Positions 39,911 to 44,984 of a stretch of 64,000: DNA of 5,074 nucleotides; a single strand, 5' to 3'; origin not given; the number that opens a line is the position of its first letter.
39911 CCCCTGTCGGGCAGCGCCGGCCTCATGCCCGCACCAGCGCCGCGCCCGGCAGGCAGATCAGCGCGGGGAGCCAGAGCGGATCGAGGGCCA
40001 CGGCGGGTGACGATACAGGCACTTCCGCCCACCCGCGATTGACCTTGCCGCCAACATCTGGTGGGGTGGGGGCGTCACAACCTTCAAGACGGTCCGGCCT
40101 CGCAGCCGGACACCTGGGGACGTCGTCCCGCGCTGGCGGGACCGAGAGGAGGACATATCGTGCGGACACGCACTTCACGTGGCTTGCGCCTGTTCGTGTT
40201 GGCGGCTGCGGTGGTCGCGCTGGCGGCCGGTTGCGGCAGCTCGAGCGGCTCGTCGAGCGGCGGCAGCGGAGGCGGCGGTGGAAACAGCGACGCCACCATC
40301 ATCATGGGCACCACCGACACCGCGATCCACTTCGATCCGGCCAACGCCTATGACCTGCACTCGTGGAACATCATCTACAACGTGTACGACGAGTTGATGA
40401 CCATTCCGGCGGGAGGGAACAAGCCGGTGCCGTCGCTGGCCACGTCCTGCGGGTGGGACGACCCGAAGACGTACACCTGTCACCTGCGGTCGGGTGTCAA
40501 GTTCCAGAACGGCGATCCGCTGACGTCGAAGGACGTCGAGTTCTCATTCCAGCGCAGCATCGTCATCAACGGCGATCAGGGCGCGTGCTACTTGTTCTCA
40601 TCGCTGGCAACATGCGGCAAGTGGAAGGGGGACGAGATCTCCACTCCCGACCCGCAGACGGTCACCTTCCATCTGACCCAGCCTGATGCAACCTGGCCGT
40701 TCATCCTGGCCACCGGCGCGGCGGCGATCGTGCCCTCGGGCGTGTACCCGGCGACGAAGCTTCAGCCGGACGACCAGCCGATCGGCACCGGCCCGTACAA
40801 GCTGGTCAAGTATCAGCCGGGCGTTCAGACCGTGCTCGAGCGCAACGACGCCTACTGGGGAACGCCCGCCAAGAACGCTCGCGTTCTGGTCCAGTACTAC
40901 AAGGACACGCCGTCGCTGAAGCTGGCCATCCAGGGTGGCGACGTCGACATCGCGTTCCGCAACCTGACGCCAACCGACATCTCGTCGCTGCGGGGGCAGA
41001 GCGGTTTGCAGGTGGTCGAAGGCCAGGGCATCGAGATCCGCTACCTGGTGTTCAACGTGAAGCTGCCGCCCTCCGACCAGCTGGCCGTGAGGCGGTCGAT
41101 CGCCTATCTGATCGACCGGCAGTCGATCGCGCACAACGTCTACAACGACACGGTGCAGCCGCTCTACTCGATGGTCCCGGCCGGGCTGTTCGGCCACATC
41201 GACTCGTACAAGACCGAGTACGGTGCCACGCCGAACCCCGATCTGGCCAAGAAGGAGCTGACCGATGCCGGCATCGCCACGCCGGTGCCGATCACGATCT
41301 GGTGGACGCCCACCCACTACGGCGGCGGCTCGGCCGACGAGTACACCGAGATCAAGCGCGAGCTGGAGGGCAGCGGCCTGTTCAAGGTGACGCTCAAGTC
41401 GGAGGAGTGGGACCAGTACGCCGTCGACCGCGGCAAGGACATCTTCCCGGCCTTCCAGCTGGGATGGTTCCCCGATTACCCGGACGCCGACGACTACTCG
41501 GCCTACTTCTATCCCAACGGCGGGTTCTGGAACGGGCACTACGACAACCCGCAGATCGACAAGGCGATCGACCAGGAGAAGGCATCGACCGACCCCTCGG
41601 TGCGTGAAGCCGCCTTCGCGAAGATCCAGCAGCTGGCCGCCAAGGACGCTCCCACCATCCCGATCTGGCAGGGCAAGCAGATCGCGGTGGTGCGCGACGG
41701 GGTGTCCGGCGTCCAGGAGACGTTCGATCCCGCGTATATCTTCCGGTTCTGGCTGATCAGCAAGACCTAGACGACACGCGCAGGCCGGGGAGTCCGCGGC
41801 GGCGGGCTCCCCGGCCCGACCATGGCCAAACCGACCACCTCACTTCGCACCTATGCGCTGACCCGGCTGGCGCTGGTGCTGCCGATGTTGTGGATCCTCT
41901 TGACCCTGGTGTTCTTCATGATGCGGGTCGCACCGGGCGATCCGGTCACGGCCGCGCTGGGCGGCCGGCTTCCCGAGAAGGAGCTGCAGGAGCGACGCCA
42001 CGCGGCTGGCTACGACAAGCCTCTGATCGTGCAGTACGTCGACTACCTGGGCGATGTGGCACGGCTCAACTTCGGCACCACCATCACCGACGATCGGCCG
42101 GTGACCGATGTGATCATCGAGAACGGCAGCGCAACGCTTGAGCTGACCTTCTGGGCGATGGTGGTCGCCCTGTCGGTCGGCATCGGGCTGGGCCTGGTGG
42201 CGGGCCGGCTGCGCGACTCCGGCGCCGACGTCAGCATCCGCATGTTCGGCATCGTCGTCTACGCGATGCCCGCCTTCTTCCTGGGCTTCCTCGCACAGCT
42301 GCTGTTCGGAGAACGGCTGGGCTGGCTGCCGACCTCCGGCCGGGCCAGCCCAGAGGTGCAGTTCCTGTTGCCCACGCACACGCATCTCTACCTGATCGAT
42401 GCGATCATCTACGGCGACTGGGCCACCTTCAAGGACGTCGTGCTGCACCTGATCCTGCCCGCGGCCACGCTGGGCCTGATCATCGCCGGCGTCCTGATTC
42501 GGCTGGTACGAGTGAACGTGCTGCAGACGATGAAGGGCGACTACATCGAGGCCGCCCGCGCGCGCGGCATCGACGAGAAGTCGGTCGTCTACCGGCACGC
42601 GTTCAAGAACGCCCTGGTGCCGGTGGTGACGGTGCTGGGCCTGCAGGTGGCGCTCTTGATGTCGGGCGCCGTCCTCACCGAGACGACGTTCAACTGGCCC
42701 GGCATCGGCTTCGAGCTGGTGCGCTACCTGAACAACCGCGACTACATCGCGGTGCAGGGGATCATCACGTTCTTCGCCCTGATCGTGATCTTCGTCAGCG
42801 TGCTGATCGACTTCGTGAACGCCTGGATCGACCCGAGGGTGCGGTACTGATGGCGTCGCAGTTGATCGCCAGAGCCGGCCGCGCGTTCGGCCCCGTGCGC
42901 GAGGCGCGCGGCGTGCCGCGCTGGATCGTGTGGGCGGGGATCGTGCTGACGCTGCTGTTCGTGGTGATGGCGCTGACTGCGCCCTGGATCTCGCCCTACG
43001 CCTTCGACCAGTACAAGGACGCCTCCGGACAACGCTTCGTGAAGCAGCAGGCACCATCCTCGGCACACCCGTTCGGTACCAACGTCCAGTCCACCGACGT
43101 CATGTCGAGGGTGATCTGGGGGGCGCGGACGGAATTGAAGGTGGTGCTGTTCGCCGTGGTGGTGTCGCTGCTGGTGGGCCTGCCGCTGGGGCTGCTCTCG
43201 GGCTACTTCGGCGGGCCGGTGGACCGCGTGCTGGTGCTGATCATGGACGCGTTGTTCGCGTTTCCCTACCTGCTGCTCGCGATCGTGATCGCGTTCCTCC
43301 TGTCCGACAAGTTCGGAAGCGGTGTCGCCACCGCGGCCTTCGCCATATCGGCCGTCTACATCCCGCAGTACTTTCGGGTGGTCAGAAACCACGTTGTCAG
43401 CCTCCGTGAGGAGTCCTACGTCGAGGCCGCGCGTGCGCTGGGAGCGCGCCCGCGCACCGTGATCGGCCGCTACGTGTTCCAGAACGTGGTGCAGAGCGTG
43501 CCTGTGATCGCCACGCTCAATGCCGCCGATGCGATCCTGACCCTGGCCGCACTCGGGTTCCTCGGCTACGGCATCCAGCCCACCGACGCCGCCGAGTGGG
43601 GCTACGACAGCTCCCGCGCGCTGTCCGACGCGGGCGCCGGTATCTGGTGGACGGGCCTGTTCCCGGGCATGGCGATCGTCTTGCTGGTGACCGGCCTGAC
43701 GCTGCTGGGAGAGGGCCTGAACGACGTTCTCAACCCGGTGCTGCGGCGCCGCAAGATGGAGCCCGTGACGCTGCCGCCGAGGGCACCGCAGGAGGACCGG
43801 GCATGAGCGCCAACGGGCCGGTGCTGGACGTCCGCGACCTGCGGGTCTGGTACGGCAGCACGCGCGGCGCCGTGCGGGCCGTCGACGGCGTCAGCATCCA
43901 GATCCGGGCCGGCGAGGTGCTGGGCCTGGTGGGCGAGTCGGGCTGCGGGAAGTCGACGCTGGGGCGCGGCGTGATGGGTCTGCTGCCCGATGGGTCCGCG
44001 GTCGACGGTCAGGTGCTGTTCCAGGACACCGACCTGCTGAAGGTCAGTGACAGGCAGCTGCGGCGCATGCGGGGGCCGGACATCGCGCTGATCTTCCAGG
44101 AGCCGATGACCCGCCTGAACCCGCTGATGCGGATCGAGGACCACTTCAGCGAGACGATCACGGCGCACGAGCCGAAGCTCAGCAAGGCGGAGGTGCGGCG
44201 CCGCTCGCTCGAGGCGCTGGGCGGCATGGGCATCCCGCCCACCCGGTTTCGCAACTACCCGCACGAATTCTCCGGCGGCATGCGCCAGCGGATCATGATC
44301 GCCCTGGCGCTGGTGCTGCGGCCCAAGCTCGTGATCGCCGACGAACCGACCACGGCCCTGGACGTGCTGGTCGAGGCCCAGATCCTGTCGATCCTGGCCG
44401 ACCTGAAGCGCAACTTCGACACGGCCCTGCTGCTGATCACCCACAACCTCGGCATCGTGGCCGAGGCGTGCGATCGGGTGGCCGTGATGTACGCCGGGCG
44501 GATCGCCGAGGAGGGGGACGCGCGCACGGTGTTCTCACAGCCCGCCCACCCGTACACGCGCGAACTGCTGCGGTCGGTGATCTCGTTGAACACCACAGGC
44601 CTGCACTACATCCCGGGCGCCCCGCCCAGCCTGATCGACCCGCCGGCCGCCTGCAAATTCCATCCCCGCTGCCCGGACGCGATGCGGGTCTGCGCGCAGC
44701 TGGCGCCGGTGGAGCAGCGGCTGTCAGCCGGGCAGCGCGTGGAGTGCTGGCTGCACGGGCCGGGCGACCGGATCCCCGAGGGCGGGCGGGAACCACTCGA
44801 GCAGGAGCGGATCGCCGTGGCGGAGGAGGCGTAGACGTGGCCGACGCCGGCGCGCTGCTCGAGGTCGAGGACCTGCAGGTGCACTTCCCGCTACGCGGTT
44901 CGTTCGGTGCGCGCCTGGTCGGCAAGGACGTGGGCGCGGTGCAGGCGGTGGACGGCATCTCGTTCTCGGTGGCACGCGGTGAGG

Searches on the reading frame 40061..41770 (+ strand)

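Call 55: search_protein_families(library=pfam, proteins=[window:40061-41770:+], max_evalue=0.00001)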
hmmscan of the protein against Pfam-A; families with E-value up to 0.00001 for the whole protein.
window:40061-41770:+ (569 aa): 1 family
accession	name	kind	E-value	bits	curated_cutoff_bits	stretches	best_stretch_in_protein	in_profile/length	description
PF00496.27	SBP_bac_5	-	3e-82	277.1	32.4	1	121-488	1-365/368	Bacterial extracellular solute-binding proteins, family 5 Middle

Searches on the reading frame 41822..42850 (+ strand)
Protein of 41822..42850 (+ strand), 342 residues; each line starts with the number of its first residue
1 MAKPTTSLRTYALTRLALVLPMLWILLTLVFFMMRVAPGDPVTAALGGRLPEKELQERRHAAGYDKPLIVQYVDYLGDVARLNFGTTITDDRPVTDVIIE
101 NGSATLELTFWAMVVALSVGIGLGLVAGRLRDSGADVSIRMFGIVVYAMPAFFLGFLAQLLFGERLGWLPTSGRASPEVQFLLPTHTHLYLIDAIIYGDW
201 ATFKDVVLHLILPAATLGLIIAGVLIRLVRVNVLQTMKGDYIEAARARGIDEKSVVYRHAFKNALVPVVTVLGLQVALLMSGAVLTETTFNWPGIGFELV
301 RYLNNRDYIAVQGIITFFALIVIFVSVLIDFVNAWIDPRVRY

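Call 55: search_protein_families(library=pfam, proteins=[window:41822-42850:+], max_evalue=0.00001)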
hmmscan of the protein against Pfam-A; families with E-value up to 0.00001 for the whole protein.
window:41822-42850:+ (342 aa): 2 families
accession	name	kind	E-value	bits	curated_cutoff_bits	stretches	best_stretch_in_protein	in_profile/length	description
PF00528.27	BPD_transp_1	-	6.7e-38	130.7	26.4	1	120-341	1-183/184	Binding-protein-dependent transport system inner membrane component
PF19300.4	BPD_transp_1_N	-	2.1e-07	31.6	23.8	1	15-79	8-72/114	Binding-prot-dependent transport system membrane comp, N-term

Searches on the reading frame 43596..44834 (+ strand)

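Call 55: search_protein_families(library=pfam, proteins=[window:43596-44834:+], max_evalue=0.00001)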
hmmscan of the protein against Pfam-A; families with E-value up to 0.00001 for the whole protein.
window:43596-44834:+ (412 aa): 2 families
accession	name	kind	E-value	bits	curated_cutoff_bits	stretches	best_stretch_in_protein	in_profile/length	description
PF00005.33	ABC_tran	-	2.1e-27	96.9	25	1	97-253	2-137/137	ABC transporter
PF08352.17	oligo_HPY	-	1.7e-16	60.8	27.1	1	305-366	2-65/65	Oligopeptide/dipeptide transporter, C-terminal region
